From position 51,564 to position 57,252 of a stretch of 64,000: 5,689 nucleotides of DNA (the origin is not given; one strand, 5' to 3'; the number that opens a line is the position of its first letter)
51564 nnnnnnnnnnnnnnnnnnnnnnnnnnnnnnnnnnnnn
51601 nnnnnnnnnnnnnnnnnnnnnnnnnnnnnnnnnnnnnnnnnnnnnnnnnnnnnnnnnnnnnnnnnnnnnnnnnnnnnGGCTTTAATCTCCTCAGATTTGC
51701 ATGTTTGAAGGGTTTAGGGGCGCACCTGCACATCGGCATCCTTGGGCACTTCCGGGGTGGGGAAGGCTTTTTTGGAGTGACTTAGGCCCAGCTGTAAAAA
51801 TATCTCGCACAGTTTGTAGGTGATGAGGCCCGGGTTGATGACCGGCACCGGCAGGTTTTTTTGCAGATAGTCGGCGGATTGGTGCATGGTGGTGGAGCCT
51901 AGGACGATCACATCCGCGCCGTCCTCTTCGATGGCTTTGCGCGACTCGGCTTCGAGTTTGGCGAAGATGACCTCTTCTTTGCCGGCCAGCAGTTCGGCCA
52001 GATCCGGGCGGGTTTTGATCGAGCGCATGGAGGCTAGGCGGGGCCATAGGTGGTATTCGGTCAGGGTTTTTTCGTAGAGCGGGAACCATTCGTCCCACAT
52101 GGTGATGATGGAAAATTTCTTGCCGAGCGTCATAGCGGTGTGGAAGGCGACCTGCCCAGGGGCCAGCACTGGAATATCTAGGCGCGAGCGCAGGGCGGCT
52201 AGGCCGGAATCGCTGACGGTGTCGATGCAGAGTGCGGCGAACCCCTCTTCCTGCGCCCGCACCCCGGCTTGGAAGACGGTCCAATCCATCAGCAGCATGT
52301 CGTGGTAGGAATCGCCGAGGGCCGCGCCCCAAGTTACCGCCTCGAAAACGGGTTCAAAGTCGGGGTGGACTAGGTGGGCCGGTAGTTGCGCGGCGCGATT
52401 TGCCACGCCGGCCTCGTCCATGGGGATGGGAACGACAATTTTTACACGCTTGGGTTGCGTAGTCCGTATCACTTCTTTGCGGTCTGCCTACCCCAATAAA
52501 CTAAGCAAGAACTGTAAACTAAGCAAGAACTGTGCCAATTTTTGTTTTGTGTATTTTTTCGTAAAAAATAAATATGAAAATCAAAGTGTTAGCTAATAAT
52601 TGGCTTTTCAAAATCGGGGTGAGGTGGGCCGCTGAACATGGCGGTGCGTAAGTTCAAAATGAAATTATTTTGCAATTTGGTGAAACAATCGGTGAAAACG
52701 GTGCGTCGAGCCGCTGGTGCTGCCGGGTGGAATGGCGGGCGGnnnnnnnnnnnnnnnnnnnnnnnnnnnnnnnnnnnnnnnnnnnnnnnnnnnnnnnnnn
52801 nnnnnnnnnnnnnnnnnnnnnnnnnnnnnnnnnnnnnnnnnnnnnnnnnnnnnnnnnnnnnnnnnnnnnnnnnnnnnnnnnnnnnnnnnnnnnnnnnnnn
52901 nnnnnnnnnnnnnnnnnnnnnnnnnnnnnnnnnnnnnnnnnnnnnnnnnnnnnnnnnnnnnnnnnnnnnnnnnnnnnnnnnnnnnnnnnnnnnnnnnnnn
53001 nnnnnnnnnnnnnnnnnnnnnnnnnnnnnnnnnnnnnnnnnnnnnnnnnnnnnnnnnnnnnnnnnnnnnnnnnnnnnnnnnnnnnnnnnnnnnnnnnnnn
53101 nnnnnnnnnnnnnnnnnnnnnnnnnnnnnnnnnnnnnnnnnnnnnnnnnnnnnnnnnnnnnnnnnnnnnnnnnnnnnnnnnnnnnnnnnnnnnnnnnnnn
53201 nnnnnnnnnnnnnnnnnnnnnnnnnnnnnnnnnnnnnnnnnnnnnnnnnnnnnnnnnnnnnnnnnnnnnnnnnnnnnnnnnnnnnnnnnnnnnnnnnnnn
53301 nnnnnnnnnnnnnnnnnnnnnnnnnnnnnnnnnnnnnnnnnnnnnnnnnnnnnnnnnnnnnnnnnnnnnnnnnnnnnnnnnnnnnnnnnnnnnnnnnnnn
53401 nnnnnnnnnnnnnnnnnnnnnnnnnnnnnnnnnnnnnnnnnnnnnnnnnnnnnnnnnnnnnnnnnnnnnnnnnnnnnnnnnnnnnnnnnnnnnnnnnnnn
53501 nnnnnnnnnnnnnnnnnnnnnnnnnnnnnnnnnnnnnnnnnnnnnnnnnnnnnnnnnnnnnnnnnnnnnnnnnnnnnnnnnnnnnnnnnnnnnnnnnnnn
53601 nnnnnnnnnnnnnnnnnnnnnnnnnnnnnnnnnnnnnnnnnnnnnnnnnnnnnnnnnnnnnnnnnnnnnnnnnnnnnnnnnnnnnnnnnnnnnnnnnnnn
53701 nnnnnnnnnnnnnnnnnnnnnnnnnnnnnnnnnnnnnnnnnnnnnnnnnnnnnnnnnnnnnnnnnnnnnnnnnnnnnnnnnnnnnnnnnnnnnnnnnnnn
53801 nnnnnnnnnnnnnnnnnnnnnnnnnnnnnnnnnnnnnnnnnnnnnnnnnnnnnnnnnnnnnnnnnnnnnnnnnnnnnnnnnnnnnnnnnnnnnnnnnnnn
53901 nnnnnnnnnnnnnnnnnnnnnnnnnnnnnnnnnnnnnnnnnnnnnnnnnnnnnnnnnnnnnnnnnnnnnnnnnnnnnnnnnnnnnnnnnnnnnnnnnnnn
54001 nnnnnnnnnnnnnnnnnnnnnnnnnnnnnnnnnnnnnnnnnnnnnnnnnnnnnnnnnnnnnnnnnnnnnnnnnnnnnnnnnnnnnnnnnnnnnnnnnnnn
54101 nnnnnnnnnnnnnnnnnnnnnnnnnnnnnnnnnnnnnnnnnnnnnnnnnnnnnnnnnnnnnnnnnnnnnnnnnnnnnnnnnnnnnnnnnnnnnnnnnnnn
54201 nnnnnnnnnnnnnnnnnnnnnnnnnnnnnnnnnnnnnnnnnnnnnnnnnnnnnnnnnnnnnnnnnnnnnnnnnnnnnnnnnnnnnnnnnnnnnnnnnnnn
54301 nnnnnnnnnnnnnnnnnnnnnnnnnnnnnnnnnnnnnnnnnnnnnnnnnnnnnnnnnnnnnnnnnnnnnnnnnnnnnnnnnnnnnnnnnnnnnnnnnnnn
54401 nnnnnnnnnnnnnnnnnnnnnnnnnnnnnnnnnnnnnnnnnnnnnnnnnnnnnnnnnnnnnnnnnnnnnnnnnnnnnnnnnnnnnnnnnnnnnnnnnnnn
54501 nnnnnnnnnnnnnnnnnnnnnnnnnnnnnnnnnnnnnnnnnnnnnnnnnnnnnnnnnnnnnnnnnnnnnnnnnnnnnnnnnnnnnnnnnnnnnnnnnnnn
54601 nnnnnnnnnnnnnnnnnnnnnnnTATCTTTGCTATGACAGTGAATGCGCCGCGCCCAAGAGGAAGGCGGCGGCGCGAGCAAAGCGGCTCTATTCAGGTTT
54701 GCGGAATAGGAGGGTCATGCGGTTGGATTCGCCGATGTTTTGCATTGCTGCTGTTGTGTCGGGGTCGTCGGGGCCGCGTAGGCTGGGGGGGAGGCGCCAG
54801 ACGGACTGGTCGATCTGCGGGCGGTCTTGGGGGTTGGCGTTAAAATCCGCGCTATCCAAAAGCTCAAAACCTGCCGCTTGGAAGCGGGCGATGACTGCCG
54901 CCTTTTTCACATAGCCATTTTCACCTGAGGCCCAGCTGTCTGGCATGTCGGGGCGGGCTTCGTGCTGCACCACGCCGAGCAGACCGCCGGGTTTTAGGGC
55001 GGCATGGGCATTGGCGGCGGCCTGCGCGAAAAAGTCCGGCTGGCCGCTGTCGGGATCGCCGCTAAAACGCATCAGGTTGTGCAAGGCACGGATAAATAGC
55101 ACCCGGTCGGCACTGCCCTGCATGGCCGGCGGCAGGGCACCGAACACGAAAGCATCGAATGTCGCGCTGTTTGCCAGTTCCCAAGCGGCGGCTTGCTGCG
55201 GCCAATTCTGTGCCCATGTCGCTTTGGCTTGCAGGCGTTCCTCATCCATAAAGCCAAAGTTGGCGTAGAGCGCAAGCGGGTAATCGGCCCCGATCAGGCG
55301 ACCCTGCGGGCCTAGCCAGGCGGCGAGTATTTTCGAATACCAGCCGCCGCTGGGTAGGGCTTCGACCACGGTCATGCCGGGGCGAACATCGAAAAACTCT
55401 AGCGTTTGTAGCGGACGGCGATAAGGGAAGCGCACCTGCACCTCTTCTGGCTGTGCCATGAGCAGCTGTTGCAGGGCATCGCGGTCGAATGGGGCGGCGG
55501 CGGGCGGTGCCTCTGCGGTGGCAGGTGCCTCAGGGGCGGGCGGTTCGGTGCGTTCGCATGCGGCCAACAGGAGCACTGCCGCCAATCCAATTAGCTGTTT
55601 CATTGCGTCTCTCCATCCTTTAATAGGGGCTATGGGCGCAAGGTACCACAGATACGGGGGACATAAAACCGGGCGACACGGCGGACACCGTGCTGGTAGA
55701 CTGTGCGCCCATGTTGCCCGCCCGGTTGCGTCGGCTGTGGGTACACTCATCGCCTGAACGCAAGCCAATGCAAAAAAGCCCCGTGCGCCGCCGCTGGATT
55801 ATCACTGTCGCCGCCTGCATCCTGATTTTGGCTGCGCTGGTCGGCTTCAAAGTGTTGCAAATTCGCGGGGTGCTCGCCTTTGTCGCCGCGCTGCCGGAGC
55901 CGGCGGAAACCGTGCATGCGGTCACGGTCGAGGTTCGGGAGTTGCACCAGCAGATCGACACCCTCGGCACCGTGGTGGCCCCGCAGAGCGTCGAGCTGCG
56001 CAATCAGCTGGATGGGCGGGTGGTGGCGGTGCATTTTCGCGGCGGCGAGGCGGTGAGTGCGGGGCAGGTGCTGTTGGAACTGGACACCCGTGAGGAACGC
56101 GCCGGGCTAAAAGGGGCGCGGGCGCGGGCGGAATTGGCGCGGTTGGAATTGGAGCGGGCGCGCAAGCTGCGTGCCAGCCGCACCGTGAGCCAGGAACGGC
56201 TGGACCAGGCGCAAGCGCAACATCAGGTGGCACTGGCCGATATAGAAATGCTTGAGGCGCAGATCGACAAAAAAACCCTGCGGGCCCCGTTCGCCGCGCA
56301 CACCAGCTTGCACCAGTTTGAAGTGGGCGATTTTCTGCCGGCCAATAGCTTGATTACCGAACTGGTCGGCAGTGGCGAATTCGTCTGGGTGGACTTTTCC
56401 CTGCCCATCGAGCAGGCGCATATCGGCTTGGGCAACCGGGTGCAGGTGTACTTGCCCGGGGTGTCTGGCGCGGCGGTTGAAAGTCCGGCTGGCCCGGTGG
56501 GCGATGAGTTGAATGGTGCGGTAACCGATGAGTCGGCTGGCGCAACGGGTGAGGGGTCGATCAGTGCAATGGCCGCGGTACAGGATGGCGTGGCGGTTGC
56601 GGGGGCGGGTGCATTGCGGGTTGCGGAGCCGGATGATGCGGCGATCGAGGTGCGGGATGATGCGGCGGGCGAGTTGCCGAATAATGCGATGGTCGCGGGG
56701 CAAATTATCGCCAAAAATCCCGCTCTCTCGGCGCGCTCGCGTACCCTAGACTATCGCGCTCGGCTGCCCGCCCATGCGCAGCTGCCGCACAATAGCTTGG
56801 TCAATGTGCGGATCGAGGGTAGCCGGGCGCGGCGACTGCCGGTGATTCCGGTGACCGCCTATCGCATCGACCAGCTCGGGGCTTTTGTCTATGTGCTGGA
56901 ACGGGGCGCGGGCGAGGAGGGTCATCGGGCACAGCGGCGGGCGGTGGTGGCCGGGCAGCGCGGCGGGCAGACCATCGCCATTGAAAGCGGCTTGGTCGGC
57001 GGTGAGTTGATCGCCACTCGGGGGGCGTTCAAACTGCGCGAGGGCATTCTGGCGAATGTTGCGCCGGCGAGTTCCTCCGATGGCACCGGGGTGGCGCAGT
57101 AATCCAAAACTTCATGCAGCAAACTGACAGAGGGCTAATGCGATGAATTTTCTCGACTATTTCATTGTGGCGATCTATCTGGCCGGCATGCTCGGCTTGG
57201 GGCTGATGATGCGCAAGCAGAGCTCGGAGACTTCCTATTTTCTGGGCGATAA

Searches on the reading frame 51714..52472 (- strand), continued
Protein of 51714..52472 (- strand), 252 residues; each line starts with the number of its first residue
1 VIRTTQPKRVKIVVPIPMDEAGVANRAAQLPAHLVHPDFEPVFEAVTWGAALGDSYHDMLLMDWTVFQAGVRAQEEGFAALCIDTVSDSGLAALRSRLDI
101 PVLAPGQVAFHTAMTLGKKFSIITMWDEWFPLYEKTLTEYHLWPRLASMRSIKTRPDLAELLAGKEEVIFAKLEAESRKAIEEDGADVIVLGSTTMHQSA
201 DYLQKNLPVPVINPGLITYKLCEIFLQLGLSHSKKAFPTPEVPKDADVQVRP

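Call 54: get_annotated_region(hit=H5, flank=10000)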
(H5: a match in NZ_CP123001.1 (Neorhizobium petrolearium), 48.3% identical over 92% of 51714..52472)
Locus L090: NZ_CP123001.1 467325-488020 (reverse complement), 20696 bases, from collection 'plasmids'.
description: Neorhizobium petrolearium strain OS53 plasmid unnamed1, complete sequence
organism: Neorhizobium petrolearium (NCBI taxid 515361)
taxonomy: Bacteria; Pseudomonadota; Alphaproteobacteria; Hyphomicrobiales; Rhizobiaceae; Neorhizobium; Neorhizobium petrolearium
host: -; source: single cell,petroleum contaminated soil; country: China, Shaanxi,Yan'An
typing (MOB-suite, as given by PLSDB): non-mobilizable
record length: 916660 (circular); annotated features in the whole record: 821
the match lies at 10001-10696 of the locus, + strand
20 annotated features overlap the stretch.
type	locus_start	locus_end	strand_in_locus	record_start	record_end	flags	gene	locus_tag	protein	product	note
CDS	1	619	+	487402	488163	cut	-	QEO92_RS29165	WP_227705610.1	ABC transporter ATP-binding protein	-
CDS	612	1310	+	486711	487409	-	-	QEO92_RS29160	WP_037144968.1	ABC transporter ATP-binding protein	-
CDS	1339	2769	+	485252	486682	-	-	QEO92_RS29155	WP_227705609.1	MmgE/PrpD family protein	-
CDS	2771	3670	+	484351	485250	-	-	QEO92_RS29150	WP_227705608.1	oxaloacetate decarboxylase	-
CDS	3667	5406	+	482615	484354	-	-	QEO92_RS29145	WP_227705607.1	hydantoinase B/oxoprolinase family protein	-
CDS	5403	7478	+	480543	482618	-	-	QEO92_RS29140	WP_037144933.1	hydantoinase/oxoprolinase family protein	-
CDS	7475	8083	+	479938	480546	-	-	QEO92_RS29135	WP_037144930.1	cysteine hydrolase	-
CDS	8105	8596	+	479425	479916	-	-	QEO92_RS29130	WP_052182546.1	hypothetical protein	-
CDS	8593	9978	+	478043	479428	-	-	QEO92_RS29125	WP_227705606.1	FAD-dependent oxidoreductase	-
CDS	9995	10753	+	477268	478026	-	-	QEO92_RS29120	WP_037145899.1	aspartate/glutamate racemase family protein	GO:0006807 - nitrogen compound metabolic process [Evidence IEA]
CDS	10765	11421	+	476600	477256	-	-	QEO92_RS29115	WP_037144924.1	aspartate/glutamate racemase family protein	GO:0006807 - nitrogen compound metabolic process [Evidence IEA]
CDS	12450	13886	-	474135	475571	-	-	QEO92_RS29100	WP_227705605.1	ABC transporter ATP-binding protein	-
CDS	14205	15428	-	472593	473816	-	-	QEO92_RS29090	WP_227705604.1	amidohydrolase family protein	-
CDS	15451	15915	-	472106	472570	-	-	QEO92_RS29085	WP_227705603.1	GAF domain-containing protein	-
CDS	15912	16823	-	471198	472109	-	-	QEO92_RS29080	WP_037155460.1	branched-chain amino acid ABC transporter permease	GO:0015803 - branched-chain amino acid transport [Evidence IEA]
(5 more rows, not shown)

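Call 90: predict_structure(alignment_id=A1)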
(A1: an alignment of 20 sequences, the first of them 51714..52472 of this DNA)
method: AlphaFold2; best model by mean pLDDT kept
length: 252 residues; sequences in the alignment: 20
mean_pLDDT: 86.2   pTM: 0.83
mean pLDDT of the five models: 86.2, 86.2, 85.1, 84.8, 84.8
residues with pLDDT >= 90: 138; 70-90: 79; 50-70: 29; < 50: 6
segments of 3 or more residues with pLDDT < 50: none
pLDDT, mean of each block of 10 residues (from residue 1): 73 89 88 95 85 59 88 97 85 93 91 94 88 88 96 70 71 95 98 82 95 94 96 88 67 47
secondary structure, 60 per line:
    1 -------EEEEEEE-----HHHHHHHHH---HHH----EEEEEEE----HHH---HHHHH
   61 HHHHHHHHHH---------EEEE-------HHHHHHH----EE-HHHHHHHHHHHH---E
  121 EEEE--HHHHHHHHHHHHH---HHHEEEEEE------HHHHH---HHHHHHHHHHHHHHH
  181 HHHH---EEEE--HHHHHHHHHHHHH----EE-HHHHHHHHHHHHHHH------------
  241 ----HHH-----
elements in order: E8-14 H20-28 E39-45 H56-70 E80-83 H91-97 H105-116 E120-124 H127-139 E146-151 H158-162 H166-184 E188-191 H194-206 H214-228

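Call 93: fold_search(model_id=the predicted structure, library=pdb)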
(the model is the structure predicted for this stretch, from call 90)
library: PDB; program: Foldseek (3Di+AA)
matches with E <= 10: 1319; with E <= 0.001: 104
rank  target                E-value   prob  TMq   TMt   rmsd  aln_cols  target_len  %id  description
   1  3qvk_A                5.1e-17  1.00  0.80  0.82   4.1       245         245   24  Allantoin racemase from Klebsiella pneumoniae (released 2011-05-04)
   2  3qvj_A                1.4e-16  1.00  0.80  0.82   4.1       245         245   24  Allantoin racemase from Klebsiella pneumoniae (released 2011-05-04)
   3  5lg5_F                1.5e-14  1.00  0.81  0.86   2.8       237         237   26  Crystal structure of allantoin racemase from Pseudomonas fluorescens AllR (released 2017-05-10)
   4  5lg5_A                2.3e-14  1.00  0.79  0.84   3.3       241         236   26  Crystal structure of allantoin racemase from Pseudomonas fluorescens AllR (released 2017-05-10)
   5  5lfd_A                3.1e-14  1.00  0.80  0.85   3.1       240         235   26  Crystal structure of allantoin racemase from Pseudomonas fluorescens AllR (released 2017-05-10)
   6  9qbx_A                2.0e-10  1.00  0.73  0.72   4.2       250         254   20  Crystal structure of an atypical fungal aspartate/glutamate racemase family member OpaE (released 2026-03-18)
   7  2eq5_A                7.2e-10  1.00  0.70  0.81   3.3       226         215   18  Crystal structure of hydantoin racemase from Pyrococcus horikoshii OT3 (released 2007-10-02)
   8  2eq5_D                9.2e-10  1.00  0.65  0.80   3.8       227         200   17  Crystal structure of hydantoin racemase from Pyrococcus horikoshii OT3 (released 2007-10-02)
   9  2eq5_B                2.6e-09  1.00  0.66  0.77   4.2       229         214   17  Crystal structure of hydantoin racemase from Pyrococcus horikoshii OT3 (released 2007-10-02)
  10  2vlb_C                4.7e-08  1.00  0.62  0.65   4.6       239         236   17  Structure of unliganded arylmalonate decarboxylase (released 2008-03-18)
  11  3ixm                  7.6e-08  1.00  0.57  0.60   5.0       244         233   17  Structure of the Gly74Cys mutant of arylmalonate decarboxylase in the sulfate ion associated form (released 2010-02-23)
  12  3eis_D                1.7e-07  1.00  0.60  0.63   4.9       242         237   16  Crystal Structure of Arylmalonate Decarboxylase (released 2009-09-22)
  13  3dtv_D                2.9e-07  1.00  0.61  0.65   4.8       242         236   16  Crystal structure of arylmalonate decarboxylase (released 2009-07-21)
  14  3dtv_C                5.3e-07  1.00  0.59  0.65   4.4       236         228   18  Crystal structure of arylmalonate decarboxylase (released 2009-07-21)
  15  2vvt_A                5.6e-07  1.00  0.62  0.58   5.3       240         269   15  Glutamate Racemase (MurI) from E. faecalis in complex with a 9-Benzyl Purine inhibitor (released 2008-06-24)
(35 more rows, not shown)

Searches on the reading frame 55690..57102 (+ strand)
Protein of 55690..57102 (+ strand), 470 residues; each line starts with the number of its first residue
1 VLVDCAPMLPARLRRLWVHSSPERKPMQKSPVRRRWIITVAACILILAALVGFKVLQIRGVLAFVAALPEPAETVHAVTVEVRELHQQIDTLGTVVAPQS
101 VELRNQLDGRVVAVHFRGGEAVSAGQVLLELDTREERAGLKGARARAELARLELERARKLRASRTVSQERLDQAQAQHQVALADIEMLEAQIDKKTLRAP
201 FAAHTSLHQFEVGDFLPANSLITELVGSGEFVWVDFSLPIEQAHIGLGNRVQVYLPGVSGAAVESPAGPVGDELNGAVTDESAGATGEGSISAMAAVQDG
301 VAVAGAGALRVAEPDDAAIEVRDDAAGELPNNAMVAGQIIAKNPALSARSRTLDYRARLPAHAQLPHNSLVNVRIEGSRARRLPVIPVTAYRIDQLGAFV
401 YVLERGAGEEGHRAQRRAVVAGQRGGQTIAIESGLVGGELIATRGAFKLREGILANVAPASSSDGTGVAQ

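Call 6: search_protein_families(library=pfam, proteins=[window:55690-57102:+])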
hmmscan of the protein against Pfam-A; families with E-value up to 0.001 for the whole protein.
window:55690-57102:+ (470 aa): 3 families
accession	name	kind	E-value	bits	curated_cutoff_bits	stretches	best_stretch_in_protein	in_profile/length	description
PF16576.10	HlyD_D23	-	2.4e-06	27.4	30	1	85-265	2-179/214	Barrel-sandwich domain of CusB or HlyD membrane-fusion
PF13533.13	Biotin_lipoyl_2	-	0.00018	21.7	29.8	1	101-132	1-32/32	Biotin-lipoyl like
PF13437.12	HlyD_3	-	0.00066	20.8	22.2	0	196-259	1-65/106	HlyD family secretion protein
